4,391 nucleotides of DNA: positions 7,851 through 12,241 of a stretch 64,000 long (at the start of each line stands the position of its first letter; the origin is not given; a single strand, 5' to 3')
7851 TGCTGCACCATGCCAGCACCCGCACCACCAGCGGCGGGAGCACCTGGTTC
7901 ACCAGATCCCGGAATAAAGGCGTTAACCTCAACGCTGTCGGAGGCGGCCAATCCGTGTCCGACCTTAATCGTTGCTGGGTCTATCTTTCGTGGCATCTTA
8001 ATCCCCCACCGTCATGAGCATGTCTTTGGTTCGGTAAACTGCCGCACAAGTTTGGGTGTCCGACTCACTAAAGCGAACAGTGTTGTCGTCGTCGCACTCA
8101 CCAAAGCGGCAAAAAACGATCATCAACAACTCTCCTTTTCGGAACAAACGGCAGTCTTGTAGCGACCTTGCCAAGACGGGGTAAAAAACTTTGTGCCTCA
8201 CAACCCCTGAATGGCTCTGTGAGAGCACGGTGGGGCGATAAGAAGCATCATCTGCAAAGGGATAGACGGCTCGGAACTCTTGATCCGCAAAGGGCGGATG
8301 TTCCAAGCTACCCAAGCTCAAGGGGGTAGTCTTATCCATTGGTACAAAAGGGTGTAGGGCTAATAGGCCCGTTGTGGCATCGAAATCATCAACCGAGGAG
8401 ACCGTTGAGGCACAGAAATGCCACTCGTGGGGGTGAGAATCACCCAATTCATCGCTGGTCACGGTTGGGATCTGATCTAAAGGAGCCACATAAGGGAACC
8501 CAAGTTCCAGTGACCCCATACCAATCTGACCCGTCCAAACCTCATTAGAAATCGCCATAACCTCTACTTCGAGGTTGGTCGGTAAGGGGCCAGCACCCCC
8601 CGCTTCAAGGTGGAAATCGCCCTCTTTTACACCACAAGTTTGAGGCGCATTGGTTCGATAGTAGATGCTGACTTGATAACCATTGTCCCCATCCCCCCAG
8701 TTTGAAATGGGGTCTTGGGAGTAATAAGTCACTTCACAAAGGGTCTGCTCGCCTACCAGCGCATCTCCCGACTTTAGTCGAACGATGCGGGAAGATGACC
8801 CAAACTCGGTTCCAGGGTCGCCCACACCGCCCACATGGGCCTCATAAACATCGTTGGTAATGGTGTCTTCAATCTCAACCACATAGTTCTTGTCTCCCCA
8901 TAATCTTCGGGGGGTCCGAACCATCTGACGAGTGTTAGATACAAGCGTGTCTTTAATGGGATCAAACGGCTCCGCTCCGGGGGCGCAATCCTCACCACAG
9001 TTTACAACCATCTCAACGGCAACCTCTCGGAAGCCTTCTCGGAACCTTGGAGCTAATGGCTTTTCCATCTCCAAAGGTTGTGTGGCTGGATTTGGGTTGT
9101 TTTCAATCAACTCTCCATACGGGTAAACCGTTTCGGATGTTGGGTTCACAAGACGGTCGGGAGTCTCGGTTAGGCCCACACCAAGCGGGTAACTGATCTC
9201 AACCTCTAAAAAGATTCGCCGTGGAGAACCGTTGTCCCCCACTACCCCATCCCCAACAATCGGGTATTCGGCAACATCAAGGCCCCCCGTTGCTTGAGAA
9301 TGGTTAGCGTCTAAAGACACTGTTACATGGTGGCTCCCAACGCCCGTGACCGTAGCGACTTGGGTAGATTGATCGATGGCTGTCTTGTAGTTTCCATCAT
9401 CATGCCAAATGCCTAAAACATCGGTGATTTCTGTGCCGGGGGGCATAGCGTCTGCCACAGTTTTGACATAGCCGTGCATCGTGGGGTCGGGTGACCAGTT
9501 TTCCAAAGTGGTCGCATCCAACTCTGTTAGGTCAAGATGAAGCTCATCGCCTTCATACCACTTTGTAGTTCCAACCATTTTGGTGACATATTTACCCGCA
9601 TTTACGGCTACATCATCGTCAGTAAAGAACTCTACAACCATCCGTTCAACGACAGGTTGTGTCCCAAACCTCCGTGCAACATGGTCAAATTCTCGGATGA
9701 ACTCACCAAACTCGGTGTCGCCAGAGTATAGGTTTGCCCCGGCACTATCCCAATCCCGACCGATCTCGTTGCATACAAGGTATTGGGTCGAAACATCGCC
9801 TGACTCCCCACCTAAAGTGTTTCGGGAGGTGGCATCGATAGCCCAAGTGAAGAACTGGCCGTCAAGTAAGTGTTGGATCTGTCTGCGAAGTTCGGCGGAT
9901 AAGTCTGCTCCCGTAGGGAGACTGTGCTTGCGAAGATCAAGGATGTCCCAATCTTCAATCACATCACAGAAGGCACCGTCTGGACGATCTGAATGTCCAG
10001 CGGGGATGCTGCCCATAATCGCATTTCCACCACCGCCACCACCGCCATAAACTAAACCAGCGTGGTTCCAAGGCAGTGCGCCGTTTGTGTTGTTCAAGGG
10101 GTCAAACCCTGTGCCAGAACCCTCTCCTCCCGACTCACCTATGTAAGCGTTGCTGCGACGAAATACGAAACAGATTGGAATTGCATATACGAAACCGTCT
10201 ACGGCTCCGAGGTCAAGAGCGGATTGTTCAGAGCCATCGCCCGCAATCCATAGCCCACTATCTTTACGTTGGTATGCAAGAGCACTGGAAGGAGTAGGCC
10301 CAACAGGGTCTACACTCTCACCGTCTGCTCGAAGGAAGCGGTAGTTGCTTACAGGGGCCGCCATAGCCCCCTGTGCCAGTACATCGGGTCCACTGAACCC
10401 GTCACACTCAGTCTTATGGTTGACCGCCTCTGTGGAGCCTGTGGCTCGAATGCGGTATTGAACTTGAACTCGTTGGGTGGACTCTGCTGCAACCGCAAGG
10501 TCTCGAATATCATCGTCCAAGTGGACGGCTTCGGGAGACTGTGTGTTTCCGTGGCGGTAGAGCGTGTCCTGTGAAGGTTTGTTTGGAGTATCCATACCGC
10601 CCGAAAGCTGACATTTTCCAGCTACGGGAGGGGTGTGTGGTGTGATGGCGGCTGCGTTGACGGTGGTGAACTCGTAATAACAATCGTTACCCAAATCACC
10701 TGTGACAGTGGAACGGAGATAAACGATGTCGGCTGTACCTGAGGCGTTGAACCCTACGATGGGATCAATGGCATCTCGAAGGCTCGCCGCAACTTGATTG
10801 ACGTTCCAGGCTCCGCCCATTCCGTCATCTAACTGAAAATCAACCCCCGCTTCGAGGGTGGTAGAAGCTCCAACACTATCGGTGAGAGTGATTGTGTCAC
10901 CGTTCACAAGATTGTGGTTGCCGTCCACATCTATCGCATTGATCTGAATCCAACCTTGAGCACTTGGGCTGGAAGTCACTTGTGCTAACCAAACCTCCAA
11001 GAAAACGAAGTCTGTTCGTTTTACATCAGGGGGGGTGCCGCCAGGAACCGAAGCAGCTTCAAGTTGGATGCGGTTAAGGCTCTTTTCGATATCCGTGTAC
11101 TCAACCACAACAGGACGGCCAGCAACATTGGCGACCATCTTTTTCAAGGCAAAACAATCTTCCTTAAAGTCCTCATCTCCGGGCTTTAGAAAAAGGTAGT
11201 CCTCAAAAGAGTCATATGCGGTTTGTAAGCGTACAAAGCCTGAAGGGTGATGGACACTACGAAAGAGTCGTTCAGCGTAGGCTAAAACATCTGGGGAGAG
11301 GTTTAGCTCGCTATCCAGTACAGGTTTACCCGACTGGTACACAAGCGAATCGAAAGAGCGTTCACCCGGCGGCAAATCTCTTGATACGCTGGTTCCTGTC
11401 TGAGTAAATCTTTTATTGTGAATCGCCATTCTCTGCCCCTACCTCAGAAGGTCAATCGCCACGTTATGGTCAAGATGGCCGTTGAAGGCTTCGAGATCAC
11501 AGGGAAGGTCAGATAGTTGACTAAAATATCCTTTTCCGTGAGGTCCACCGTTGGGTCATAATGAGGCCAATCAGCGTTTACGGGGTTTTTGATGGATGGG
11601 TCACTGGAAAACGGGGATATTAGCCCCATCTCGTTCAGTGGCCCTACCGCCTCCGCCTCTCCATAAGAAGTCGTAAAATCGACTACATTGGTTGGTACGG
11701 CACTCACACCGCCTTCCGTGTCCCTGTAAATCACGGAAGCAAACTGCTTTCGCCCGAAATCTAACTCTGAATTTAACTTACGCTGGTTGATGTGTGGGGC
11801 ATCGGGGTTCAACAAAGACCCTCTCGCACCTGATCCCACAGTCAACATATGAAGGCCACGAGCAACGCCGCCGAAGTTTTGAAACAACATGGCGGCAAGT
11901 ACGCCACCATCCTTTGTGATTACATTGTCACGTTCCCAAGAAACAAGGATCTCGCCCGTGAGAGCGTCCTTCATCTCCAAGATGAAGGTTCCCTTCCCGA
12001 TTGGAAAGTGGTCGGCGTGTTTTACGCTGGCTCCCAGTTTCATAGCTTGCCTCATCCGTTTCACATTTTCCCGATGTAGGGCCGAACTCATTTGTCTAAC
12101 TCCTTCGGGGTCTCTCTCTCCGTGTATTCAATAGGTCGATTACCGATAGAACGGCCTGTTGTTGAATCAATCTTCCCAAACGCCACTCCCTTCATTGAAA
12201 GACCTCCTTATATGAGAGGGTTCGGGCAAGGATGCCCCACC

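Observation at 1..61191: A tail module of more than 61 kb on one strand: an oversized contractile machine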

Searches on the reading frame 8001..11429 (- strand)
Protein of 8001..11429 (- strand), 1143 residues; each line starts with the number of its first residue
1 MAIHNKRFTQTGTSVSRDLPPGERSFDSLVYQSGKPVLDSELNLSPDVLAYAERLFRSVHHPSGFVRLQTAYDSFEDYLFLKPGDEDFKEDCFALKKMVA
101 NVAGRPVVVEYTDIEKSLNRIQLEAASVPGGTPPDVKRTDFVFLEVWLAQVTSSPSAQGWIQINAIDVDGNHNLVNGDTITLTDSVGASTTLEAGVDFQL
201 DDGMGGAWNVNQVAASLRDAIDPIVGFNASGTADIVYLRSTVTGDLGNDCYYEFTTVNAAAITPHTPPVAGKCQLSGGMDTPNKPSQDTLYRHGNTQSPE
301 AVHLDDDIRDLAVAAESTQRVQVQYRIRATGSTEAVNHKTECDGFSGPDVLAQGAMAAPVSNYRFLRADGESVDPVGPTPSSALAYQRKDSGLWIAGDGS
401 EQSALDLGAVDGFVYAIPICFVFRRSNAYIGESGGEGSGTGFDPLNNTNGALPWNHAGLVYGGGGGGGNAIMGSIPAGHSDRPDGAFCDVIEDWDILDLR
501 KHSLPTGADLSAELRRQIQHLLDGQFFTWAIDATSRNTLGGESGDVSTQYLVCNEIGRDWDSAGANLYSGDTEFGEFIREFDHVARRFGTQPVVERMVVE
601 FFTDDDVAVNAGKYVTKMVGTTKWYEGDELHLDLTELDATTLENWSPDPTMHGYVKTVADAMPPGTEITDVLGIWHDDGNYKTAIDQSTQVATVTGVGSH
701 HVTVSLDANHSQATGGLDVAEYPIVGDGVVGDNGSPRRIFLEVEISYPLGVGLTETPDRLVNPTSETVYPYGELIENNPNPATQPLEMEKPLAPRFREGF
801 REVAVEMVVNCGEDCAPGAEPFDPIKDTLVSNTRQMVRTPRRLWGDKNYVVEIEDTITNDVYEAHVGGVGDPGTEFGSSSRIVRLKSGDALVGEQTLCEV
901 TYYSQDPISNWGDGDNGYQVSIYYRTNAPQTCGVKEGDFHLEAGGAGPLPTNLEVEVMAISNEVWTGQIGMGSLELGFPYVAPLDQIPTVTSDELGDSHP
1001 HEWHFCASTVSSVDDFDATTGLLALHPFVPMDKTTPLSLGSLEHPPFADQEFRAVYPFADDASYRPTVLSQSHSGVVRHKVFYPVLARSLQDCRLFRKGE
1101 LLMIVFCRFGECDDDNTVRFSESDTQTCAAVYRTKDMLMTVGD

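Call 5: search_protein_families(library=pfam, proteins=[window:8001-11429:-], max_evalue=0.01)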
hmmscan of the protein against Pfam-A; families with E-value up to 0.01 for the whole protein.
window:8001-11429:- (1143 aa): 0 families

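Call 8: search_protein_families(library=phrogs, proteins=[window:8001-11429:-], max_evalue=0.01)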
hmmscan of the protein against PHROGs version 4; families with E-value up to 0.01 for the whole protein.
window:8001-11429:- (1143 aa): 0 families

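Call 115: search_dna_similar(query=window:8001-11429:-, collection=phages, mode=protein, max_rows=20, max_evalue=0.001, rows=spread)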
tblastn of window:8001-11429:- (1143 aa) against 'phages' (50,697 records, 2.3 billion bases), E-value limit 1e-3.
Records with a match: 2; places in all: 3; records where one place covers at least 80% of the query: 1.
Best place of each record, by identity: <60% 2.
By first word of the organism name: uncultured 1; Tunturiibacter 1.
By host as written in the record: - 1; Tunturiibacter psychrotolerans X4BP1 1.
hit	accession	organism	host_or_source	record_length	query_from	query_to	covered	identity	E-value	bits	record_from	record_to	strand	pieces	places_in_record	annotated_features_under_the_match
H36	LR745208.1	uncultured phage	metagenomic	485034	13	1143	99%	39.7%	0e+0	672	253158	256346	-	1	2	record has no annotation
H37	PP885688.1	Tunturiibacter phage Tunturi_5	Tunturiibacter psychrotolerans X4BP1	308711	291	501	18%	28.4%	3e-7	61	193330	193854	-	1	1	tail fiber protein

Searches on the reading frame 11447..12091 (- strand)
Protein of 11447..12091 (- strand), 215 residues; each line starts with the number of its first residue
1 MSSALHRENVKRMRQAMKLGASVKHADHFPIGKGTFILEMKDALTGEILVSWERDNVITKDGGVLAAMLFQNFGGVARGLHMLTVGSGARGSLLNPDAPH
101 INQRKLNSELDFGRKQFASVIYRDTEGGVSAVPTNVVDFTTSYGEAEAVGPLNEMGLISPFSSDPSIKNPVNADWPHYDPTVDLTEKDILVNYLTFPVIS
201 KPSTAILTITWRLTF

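Call 5: search_protein_families(library=pfam, proteins=[window:11447-12091:-], max_evalue=0.01)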
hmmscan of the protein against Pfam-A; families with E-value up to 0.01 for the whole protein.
window:11447-12091:- (215 aa): 0 families

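Call 8: search_protein_families(library=phrogs, proteins=[window:11447-12091:-], max_evalue=0.01)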
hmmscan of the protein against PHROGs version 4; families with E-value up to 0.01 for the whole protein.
window:11447-12091:- (215 aa): 1 family
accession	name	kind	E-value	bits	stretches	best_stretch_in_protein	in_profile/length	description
phrog_5417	-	unknown function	4.5e-13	50.3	1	34-215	12-156/156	-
